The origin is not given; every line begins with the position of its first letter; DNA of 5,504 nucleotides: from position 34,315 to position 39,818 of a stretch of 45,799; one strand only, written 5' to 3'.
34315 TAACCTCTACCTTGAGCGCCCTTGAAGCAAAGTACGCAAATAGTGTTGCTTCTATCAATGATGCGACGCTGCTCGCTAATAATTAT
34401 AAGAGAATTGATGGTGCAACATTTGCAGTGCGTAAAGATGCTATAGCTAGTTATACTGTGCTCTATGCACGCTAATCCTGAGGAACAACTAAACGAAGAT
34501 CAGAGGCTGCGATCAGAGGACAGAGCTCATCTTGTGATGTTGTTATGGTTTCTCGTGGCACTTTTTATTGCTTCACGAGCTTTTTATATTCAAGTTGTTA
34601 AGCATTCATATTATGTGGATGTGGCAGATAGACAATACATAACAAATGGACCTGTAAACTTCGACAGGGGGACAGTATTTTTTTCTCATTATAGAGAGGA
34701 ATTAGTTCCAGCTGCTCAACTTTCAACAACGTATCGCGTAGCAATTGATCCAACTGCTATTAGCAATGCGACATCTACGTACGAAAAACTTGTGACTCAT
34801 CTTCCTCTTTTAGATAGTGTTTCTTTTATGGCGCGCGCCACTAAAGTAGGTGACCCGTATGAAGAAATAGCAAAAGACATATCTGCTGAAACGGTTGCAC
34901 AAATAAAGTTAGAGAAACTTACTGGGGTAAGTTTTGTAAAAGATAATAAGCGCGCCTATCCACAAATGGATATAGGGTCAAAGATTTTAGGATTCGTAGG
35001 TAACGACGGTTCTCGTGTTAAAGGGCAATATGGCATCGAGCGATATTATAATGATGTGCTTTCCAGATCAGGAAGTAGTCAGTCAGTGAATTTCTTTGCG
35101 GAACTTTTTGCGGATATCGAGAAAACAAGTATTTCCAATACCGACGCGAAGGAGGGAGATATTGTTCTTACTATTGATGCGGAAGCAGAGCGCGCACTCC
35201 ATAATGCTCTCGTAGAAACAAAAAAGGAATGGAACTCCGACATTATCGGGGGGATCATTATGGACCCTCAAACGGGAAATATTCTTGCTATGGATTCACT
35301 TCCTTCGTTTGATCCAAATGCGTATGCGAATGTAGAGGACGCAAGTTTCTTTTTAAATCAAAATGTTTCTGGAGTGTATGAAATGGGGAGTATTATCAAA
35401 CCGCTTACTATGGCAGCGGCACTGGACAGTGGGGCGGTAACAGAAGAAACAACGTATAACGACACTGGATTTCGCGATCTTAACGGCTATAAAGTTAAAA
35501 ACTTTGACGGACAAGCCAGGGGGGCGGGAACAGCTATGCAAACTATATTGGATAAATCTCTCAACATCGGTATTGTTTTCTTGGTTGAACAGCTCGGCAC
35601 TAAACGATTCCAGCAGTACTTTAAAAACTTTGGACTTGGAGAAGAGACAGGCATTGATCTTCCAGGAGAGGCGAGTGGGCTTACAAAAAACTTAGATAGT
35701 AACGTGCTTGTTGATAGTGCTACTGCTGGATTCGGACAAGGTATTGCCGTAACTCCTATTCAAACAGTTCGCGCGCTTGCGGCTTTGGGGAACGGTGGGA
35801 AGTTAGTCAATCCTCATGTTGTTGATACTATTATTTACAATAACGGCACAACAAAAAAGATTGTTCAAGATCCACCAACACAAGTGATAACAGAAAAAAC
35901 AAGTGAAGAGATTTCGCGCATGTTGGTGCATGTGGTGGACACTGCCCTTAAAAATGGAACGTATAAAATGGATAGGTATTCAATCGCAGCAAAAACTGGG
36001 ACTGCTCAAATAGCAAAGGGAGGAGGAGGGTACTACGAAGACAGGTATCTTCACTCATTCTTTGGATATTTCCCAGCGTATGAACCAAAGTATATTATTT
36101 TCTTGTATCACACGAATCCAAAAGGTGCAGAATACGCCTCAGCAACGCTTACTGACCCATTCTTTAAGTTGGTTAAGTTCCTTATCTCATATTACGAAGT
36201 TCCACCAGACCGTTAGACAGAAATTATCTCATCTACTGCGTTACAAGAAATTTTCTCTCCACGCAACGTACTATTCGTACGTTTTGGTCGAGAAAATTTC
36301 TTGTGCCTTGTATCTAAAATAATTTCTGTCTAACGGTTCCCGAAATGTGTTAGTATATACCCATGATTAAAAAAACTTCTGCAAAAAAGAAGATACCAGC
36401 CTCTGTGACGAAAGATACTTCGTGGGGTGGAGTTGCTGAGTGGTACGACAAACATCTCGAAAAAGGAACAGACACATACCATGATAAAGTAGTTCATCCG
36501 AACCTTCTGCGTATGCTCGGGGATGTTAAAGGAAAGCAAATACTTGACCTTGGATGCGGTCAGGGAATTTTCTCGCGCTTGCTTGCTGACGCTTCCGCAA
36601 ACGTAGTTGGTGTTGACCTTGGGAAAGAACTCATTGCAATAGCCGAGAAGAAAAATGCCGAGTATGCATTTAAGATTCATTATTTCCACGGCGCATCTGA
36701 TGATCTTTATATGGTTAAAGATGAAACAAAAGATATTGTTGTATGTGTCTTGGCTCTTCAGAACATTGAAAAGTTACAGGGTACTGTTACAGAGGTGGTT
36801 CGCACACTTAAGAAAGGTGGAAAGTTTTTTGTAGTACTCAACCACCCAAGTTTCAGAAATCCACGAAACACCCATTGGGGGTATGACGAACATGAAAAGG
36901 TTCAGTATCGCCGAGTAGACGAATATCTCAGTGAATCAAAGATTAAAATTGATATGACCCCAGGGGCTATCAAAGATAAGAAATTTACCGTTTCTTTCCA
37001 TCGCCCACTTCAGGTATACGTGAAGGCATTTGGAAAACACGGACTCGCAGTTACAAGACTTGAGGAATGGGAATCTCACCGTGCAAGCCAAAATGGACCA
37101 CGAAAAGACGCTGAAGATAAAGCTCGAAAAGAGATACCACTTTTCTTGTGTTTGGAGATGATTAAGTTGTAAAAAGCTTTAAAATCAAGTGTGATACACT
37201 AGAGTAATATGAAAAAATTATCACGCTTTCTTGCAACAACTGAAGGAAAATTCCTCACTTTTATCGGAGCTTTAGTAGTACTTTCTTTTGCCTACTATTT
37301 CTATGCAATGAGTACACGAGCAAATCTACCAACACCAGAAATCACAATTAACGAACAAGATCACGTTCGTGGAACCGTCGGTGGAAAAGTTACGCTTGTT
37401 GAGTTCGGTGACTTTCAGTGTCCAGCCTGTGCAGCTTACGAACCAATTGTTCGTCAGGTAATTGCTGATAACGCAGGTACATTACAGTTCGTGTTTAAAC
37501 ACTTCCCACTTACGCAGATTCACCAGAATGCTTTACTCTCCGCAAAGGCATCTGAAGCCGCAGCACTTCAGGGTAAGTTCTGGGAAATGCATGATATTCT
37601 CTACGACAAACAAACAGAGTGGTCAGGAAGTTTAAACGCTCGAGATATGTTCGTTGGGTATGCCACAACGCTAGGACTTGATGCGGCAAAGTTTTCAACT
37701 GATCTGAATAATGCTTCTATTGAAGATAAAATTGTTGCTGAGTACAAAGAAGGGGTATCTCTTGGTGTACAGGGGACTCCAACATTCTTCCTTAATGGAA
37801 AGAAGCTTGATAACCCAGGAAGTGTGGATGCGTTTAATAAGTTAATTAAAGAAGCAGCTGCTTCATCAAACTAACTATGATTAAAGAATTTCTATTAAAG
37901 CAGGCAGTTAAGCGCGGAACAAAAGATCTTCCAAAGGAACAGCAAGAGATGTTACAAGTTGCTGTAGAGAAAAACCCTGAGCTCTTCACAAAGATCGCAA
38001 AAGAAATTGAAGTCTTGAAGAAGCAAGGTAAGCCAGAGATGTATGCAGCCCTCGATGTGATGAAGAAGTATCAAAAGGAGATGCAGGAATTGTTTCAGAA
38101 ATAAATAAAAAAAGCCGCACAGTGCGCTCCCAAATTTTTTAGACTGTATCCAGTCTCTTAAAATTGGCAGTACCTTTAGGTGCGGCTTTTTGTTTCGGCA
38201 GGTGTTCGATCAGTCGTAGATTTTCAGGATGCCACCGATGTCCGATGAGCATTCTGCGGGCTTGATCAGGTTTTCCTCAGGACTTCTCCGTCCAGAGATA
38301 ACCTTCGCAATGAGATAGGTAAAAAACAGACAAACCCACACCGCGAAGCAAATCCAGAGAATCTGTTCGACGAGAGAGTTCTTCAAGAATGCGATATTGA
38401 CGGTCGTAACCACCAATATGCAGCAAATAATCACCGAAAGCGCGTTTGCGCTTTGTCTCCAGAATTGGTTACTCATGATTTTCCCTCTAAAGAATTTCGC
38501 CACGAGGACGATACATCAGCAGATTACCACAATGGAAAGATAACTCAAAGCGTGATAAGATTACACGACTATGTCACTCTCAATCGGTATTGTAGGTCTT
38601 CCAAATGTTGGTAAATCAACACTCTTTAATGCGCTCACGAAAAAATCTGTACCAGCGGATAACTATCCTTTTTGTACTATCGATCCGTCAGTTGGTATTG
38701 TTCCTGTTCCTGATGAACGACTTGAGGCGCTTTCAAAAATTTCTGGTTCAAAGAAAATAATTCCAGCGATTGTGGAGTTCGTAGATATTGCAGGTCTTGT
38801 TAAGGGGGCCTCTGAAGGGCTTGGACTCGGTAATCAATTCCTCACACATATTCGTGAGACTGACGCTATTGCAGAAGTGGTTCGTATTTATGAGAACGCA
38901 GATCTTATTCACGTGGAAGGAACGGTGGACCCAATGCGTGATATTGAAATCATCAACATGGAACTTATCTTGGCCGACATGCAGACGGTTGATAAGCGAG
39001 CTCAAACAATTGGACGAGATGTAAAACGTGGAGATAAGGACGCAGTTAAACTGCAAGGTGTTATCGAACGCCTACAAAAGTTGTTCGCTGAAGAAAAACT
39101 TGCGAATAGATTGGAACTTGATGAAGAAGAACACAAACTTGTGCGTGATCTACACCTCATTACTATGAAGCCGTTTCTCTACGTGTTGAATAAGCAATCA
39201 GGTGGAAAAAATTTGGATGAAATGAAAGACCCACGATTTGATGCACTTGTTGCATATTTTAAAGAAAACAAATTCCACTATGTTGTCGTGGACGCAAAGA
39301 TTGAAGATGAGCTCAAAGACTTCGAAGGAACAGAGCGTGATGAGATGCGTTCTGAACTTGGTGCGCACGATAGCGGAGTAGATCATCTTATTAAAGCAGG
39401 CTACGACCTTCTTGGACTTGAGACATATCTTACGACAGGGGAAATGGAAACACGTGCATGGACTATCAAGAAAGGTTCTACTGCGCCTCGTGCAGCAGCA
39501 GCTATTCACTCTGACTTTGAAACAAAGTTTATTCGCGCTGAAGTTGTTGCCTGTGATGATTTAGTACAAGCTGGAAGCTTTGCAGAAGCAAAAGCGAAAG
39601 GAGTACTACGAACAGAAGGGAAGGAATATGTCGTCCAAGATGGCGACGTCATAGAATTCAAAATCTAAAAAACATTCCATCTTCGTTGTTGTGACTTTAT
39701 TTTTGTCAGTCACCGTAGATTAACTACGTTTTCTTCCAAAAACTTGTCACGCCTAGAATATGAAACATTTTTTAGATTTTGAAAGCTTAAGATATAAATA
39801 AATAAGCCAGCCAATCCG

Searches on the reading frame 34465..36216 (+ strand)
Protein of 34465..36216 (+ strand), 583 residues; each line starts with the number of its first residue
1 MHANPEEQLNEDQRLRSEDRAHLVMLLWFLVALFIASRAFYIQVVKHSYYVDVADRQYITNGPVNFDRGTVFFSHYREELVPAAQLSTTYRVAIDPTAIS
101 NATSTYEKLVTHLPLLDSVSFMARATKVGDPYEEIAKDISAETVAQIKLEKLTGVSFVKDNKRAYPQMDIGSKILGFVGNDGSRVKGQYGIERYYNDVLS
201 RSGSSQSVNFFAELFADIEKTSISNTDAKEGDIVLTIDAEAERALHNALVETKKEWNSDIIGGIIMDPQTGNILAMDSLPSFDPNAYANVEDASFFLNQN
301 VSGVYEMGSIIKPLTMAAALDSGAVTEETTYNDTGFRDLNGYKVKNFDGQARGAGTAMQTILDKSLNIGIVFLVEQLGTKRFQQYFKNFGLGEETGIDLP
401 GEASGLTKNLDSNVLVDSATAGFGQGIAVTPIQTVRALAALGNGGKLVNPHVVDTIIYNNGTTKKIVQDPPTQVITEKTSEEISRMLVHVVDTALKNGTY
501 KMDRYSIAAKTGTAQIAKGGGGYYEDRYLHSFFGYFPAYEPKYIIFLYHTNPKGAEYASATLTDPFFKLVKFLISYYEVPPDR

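Call 10: search_protein_families(library=pfam, proteins=[window:34465-36216:+])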
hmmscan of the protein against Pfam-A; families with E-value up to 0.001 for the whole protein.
window:34465-36216:+ (583 aa): 2 families
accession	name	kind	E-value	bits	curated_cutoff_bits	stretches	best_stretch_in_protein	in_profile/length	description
PF00905.27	Transpeptidase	-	1.2e-71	241.8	22.1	1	264-568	4-295/299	Penicillin binding protein transpeptidase domain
PF03717.20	PBP_dimer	-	3.9e-09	37.6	24.4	1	88-200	22-159/180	Penicillin-binding Protein dimerisation domain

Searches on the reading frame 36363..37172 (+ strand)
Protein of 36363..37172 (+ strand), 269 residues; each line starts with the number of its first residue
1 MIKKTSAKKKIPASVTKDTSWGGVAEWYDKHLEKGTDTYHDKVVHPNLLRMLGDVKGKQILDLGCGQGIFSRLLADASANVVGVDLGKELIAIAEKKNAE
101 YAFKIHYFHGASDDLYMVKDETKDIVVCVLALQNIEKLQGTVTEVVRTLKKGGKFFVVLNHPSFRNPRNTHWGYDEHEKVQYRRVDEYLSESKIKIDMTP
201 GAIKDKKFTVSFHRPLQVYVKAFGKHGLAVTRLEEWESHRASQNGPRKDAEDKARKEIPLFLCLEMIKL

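Call 10: search_protein_families(library=pfam, proteins=[window:36363-37172:+])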
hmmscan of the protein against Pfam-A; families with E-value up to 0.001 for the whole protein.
window:36363-37172:+ (269 aa): 17 families
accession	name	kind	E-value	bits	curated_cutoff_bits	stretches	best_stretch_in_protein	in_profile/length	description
PF08241.18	Methyltransf_11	-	3.2e-19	69.8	21.2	1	61-157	1-95/95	Methyltransferase domain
PF13649.12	Methyltransf_25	-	2.3e-17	63.9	27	1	60-153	1-97/97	Methyltransferase domain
PF13489.12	Methyltransf_23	-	1.1e-13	51.7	27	1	44-183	9-145/164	Methyltransferase domain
PF13847.12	Methyltransf_31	-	5.3e-13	49.3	27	1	56-157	3-109/145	Methyltransferase domain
PF01209.24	Ubie_methyltran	-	2.1e-12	47.4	20.1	1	47-158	38-152/233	ubiE/COQ5 methyltransferase family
PF08242.18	Methyltransf_12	-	7.3e-12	46.3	30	1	61-155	1-98/98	Methyltransferase domain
PF05175.20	MTS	-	6.3e-08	32.9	23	1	48-161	23-142/170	Methyltransferase small domain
PF13679.12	Methyltransf_32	-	5.9e-06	26.8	27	1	50-133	19-109/143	Methyltransferase domain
PF06325.19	PrmA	-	1.7e-05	24.9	22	1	56-155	161-256/296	Ribosomal protein L11 methyltransferase (PrmA)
PF05401.17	NodS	-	1.8e-05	25.1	24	1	39-174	26-157/201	Nodulation protein S (NodS)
PF03848.20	TehB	-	8e-05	22.6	20.4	1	37-158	11-133/193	Tellurite resistance protein TehB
PF07021.18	MetW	-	0.00015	21.9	21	1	56-151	13-104/193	Methionine biosynthesis protein MetW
PF08003.17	Methyltransf_9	-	0.00028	20.4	23.8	1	48-86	107-146/315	Protein of unknown function (DUF1698)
PF01728.25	FtsJ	-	0.00032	21.1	24.1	1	54-91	20-58/181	FtsJ-like methyltransferase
PF02353.26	CMAS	-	0.0005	19.9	27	1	50-155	56-162/273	Mycolic acid cyclopropane synthetase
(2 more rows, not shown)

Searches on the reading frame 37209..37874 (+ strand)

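Call 10: search_protein_families(library=pfam, proteins=[window:37209-37874:+])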
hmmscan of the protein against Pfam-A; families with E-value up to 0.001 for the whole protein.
window:37209-37874:+ (221 aa): 3 families
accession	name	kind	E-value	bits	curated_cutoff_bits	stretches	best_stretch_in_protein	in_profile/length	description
PF13462.12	Thioredoxin_4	-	1.4e-26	94.1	23.2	1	48-215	2-165/165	Thioredoxin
PF01323.26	DSBA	-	1.5e-17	64.4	25.6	1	62-212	1-189/191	DSBA-like thioredoxin domain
PF13098.12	Thioredoxin_2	-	0.00022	21.9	27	0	59-208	5-97/104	Thioredoxin-like domain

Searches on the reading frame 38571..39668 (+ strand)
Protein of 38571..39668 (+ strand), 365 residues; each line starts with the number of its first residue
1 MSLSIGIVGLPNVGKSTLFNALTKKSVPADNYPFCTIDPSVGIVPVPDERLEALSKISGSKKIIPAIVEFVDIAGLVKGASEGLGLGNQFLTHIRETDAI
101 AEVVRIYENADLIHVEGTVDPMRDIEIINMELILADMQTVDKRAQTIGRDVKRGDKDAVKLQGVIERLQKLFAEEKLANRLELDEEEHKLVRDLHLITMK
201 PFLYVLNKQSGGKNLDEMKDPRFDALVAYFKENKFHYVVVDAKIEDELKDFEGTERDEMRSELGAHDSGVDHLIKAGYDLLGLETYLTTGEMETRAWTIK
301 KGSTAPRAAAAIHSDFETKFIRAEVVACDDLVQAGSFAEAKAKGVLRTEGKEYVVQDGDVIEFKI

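Call 10: search_protein_families(library=pfam, proteins=[window:38571-39668:+])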
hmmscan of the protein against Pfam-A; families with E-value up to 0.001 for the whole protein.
window:38571-39668:+ (365 aa): 3 families
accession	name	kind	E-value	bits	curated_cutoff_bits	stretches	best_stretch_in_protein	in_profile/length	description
PF06071.19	YchF-GTPase_C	-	8.8e-35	119.1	27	1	283-365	1-83/84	Protein of unknown function (DUF933)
PF01926.29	MMR_HSR1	-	9.3e-21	74.5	21.9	1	5-107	2-85/113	50S ribosome-binding GTPase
PF02421.24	FeoB_N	-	1.7e-07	31.3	27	1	5-46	3-44/156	Ferrous iron transport protein B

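Call 11: find_related_loci(query=window:38571-39668:+, collection=genome_contigs, flank=4000)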
Query window:38571-39668:+ (365 aa) in genome_contigs; peptide patterns used: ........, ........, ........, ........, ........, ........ (x = any residue, [..] = any of these).
599 stretches matched a pattern (row limit reached: there are more); 494 encode a relative of the query (tblastn E <= 1e-3); the best 80 are kept; 80 distinct loci.
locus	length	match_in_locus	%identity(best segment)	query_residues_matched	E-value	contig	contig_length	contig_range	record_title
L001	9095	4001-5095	98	1-365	0e+0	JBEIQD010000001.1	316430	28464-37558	MAG: Candidatus Nomurabacteria bacterium isolate Sample-106-S6-bin-90 Sample_106_S6-bin_90-k141_146028, whole genome sho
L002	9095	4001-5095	87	1-365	0e+0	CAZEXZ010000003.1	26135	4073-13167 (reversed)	MAG TPA_asm: uncultured Candidatus Saccharibacteria bacterium isolate SRP170004_co1_567 genome assembly, contig: NODE_27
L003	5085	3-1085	87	5-365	0e+0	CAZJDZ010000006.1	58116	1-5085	MAG TPA_asm: uncultured Candidatus Saccharibacteria bacterium isolate SRP296810_co1_219 genome assembly, contig: NODE_42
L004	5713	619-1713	86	1-365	0e+0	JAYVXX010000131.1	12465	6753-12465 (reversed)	MAG: Candidatus Paceibacterota bacterium isolate GL85_DN_metabinner_41_sub GL85_DN_metabinner_41_sub_130, whole genome s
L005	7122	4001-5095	87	1-365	0e+0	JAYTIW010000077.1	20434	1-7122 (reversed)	MAG: Candidatus Paceibacterota bacterium isolate GFS_2860 GFS_2860_76, whole genome shotgun sequence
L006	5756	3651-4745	85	1-365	0e+0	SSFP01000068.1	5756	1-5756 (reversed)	MAG: Polynucleobacter sp. isolate Bin_10_1 c_000000004767, whole genome shotgun sequence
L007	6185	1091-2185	85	1-365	0e+0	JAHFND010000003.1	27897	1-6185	MAG: bacterium isolate nzgw472 NODE_1542_length_27898_cov_3.876805, whole genome shotgun sequence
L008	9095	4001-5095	84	1-365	0e+0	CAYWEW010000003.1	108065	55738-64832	MAG TPA_asm: uncultured Candidatus Saccharibacteria bacterium isolate SRP219642_co7_139 genome assembly, contig: NODE_19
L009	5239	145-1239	85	1-365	0e+0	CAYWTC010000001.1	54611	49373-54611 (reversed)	MAG TPA_asm: uncultured Candidatus Saccharibacteria bacterium isolate SRP286056_co3_459 genome assembly, contig: NODE_28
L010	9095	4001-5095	84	1-365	0e+0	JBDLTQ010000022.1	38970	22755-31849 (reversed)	MAG: Candidatus Parcubacteria bacterium isolate lewisrun_2019_sw_WHONDRS-S19S_0014_B_bin.23 scaffold_1003057, whole geno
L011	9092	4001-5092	84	2-365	0e+0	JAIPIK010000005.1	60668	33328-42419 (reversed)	MAG: Candidatus Gracilibacteria bacterium isolate Tobar13.5m-G72 Tobar13-5m-C536, whole genome shotgun sequence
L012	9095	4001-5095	84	1-365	0e+0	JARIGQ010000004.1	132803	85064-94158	MAG: Candidatus Nomurabacteria bacterium isolate CullarsAll.DT.22 k141_718607, whole genome shotgun sequence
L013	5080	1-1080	84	6-365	0e+0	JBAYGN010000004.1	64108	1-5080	MAG: Candidatus Paceibacterota bacterium isolate SO_2016_GW1_126 scaffold00948_OW334_2016, whole genome shotgun sequence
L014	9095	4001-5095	83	1-365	0e+0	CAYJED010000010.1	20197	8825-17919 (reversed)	MAG TPA_asm: uncultured Candidatus Saccharibacteria bacterium isolate ERP123247_co1_147 genome assembly, contig: NODE_16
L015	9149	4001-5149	81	1-365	0e+0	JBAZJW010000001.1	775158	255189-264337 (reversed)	MAG: Candidatus Paceibacterota bacterium isolate SO_2017_LW4_129 scaffold_18_c1_LW137-91_2017, whole genome shotgun sequ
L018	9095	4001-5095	86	1-365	0e+0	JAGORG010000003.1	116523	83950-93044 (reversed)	MAG: Candidatus Paceibacterota bacterium isolate Gw_Eff_bin_248 Gw_Eff_178_length_116523_cov_12.844900, whole genome sho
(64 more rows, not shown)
